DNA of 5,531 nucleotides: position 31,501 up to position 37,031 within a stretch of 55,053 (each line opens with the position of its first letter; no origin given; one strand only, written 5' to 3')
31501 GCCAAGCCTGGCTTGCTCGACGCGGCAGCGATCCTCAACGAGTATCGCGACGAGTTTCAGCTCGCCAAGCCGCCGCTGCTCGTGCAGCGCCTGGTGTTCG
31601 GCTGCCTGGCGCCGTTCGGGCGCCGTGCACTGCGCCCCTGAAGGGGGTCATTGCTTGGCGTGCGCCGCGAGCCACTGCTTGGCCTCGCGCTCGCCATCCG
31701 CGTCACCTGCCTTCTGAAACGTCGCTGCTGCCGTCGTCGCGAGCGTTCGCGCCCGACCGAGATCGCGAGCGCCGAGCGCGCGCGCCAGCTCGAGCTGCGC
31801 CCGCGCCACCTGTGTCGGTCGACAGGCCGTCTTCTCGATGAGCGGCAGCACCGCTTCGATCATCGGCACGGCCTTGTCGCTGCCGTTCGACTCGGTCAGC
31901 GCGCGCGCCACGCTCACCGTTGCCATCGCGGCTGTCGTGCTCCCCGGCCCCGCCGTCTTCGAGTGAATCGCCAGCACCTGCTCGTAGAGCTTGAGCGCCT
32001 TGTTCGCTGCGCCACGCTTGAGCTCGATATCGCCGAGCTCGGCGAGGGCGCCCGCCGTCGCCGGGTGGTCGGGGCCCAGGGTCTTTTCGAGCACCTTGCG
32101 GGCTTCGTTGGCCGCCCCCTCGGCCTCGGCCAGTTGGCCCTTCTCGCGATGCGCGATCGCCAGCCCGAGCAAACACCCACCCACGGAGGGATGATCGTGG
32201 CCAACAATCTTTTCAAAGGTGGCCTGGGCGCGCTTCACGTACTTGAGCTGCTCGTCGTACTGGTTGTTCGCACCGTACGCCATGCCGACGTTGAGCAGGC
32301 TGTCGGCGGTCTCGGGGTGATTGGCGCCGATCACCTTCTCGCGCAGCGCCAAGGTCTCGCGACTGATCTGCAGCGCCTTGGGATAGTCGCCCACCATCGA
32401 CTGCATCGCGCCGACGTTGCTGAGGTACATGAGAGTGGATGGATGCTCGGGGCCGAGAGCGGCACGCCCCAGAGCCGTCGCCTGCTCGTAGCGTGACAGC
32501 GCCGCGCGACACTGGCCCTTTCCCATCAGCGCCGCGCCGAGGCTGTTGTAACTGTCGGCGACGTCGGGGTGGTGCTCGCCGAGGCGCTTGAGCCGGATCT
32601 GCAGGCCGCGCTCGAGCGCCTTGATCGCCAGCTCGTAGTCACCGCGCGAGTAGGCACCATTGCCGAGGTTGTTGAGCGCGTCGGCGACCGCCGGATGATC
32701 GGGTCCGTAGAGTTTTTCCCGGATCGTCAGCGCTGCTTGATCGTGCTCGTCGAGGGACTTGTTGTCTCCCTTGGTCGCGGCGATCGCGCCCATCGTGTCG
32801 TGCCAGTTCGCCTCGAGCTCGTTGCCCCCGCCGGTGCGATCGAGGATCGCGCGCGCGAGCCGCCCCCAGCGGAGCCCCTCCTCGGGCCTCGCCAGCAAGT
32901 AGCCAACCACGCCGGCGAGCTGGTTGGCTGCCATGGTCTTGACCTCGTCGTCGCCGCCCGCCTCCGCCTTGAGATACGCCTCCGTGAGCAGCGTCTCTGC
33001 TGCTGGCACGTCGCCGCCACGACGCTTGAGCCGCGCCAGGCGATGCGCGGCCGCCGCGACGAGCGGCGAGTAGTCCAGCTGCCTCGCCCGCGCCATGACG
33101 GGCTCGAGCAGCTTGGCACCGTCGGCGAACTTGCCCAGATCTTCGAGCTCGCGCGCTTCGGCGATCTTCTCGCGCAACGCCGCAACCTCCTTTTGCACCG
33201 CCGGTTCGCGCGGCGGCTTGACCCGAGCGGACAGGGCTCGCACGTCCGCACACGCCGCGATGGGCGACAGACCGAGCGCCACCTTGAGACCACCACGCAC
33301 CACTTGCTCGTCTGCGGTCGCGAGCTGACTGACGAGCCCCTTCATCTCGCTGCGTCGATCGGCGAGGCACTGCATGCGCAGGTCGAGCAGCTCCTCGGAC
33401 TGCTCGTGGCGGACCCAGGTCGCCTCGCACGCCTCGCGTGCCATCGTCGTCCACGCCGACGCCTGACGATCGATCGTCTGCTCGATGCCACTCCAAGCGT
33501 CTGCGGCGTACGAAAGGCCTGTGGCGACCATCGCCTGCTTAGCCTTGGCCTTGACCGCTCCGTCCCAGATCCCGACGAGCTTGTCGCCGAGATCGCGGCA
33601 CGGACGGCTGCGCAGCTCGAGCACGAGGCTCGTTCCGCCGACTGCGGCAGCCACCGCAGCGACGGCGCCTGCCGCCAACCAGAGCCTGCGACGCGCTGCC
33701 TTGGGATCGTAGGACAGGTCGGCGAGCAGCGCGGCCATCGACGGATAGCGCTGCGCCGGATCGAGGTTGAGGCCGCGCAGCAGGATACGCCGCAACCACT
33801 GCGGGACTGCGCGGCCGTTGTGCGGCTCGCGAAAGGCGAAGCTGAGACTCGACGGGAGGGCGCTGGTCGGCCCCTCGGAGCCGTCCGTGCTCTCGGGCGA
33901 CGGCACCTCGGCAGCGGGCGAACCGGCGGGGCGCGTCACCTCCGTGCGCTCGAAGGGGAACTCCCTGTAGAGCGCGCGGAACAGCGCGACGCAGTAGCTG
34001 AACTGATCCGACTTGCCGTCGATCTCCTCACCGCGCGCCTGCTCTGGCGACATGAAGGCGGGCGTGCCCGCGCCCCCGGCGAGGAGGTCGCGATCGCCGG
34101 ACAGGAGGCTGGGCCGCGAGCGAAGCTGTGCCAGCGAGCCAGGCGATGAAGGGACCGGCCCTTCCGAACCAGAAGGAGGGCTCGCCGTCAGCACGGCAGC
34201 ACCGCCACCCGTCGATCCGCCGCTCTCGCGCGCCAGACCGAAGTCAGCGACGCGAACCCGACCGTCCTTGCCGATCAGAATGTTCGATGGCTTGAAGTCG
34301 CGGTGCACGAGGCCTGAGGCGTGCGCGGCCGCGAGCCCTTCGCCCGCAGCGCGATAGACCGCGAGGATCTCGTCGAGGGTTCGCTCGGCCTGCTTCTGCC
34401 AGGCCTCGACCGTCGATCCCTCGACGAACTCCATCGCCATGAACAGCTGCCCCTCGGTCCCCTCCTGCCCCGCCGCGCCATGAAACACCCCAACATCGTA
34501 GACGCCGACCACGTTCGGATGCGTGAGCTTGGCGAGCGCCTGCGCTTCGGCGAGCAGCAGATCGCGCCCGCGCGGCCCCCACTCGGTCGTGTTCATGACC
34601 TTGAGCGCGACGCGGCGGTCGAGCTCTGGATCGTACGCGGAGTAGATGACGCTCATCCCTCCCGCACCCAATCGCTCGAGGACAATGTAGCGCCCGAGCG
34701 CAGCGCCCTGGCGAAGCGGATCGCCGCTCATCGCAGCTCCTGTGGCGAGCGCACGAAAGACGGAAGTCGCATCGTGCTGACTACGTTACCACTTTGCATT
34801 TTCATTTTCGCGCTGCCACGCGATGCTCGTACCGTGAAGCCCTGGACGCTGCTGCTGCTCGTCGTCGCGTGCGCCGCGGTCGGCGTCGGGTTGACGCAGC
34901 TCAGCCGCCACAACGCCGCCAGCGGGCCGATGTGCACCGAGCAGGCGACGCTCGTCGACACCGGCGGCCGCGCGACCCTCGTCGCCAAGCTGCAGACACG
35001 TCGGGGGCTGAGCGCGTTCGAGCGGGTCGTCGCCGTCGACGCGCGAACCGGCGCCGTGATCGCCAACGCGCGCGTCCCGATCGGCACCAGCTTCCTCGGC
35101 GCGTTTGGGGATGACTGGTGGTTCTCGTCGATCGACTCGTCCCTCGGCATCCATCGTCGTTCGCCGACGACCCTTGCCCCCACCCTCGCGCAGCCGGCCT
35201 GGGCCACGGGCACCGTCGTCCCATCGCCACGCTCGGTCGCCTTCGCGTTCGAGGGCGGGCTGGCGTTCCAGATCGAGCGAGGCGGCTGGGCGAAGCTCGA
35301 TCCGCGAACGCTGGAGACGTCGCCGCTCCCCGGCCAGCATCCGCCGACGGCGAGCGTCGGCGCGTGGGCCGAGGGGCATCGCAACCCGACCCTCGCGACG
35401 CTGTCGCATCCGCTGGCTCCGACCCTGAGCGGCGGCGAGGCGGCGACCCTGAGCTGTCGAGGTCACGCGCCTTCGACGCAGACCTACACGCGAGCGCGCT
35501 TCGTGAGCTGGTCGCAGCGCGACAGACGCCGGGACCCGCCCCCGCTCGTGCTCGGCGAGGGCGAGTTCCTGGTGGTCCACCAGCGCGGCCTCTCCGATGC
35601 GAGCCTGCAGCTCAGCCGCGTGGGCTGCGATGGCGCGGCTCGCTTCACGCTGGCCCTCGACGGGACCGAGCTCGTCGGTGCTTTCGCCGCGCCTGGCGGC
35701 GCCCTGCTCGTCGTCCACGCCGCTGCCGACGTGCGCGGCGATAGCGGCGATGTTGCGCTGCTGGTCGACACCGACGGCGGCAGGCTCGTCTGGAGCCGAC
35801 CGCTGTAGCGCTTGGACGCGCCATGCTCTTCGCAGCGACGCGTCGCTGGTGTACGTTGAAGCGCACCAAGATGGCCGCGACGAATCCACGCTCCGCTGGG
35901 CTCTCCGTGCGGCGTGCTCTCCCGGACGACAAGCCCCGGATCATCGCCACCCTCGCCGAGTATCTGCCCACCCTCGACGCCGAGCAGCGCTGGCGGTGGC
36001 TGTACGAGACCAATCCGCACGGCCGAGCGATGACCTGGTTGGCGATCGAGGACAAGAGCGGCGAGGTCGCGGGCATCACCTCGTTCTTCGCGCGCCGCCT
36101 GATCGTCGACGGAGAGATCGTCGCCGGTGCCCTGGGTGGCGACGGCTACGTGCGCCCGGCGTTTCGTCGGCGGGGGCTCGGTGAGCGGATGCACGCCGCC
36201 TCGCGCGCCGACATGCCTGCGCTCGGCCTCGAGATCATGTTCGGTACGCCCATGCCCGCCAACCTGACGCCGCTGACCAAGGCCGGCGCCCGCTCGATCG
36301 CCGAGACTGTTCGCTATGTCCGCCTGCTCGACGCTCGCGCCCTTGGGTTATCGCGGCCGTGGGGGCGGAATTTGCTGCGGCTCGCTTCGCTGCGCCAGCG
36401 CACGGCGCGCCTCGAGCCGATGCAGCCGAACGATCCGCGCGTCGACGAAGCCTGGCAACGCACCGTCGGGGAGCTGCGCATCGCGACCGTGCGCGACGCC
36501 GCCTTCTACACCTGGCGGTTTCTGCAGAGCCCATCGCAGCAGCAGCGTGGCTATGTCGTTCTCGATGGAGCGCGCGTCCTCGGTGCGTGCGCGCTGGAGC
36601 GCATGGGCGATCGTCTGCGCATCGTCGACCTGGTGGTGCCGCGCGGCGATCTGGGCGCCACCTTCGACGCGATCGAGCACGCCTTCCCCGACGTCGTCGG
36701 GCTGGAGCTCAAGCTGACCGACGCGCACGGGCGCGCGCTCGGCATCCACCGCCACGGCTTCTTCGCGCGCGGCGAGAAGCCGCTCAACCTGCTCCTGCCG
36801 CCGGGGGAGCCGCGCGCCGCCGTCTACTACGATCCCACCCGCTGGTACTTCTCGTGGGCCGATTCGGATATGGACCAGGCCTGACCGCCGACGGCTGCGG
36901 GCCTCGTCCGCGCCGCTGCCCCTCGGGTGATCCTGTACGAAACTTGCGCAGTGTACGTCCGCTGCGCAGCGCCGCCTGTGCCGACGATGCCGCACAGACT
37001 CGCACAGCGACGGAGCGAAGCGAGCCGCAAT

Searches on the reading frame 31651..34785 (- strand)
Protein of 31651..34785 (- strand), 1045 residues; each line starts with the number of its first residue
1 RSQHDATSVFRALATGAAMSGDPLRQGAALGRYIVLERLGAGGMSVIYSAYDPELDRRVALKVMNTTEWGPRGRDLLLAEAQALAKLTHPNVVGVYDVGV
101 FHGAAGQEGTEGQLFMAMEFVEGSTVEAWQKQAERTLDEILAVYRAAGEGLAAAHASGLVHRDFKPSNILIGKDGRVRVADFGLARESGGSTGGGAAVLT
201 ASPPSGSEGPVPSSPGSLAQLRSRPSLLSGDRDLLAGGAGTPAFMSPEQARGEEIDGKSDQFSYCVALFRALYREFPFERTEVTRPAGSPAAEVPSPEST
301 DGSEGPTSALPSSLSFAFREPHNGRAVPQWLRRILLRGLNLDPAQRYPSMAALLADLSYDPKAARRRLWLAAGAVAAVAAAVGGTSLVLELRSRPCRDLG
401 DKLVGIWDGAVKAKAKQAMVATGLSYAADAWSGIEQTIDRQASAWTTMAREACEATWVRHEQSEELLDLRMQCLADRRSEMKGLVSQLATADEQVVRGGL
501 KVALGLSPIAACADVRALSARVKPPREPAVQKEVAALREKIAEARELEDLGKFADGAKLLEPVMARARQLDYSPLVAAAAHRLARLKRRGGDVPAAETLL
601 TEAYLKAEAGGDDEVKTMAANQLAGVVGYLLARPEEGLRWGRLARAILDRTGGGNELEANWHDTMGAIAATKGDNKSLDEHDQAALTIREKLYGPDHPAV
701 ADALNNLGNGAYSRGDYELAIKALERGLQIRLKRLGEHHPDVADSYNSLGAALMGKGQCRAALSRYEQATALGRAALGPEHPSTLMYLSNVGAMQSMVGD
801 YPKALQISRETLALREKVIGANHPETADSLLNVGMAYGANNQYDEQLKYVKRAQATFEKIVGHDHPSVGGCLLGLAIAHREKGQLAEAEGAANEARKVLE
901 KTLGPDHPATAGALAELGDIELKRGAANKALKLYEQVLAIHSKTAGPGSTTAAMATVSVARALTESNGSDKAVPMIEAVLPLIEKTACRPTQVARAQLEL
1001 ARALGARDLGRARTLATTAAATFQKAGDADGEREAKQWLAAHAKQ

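Call 39: search_protein_families(library=pfam, proteins=[window:31651-34785:-], max_evalue=0.0001)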
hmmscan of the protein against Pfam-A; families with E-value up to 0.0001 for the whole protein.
window:31651-34785:- (1045 aa): 12 families
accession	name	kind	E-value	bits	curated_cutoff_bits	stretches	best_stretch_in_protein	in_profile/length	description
PF13424.12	TPR_12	-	3.8e-67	222.9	30.1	8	741-817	1-77/77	Tetratricopeptide repeat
PF13374.12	TPR_10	-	3.6e-51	170.2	27.5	5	700-741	1-42/42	Tetratricopeptide repeat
PF00069.31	Pkinase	-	6.1e-32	111.5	31.7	1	33-191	1-151/263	Protein kinase domain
PF24885.1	TPR_NPHP3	-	2.8e-26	92.8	100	3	791-892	105-206/239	Nephrocystin-3 TPR domain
PF07714.23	PK_Tyr_Ser-Thr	-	9.9e-18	64.8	23.1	1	37-188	5-152/258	Protein tyrosine and serine/threonine kinase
PF13432.12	TPR_16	-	3.8e-13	50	32.7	0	873-941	1-61/65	Tetratricopeptide repeat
PF17874.7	TPR_MalT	-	6.5e-13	49.1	45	1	781-905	36-157/336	MalT-like TPR region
PF00515.34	TPR_1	-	9.8e-09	35.1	27.8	1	701-730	1-30/34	Tetratricopeptide repeat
PF03109.22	ABC1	-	8.7e-06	25.5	22.9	1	114-187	143-216/244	ABC1 atypical kinase-like domain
PF07719.23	TPR_2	-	1.4e-05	25.3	27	0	701-730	1-30/34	Tetratricopeptide repeat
PF13176.12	TPR_7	-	5.4e-05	23.4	27.9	0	703-734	1-32/36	Tetratricopeptide repeat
PF01636.29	APH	-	7.1e-05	23.1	23.2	1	127-185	132-197/239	Phosphotransferase enzyme family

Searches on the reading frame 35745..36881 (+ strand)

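Call 39: search_protein_families(library=pfam, proteins=[window:35745-36881:+], max_evalue=0.0001)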
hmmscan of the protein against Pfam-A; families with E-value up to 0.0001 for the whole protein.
window:35745-36881:+ (379 aa): 1 family
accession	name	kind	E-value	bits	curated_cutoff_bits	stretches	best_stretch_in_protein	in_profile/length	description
PF13527.13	Acetyltransf_9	-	8.2e-05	23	25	0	55-170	2-114/127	Acetyltransferase (GNAT) domain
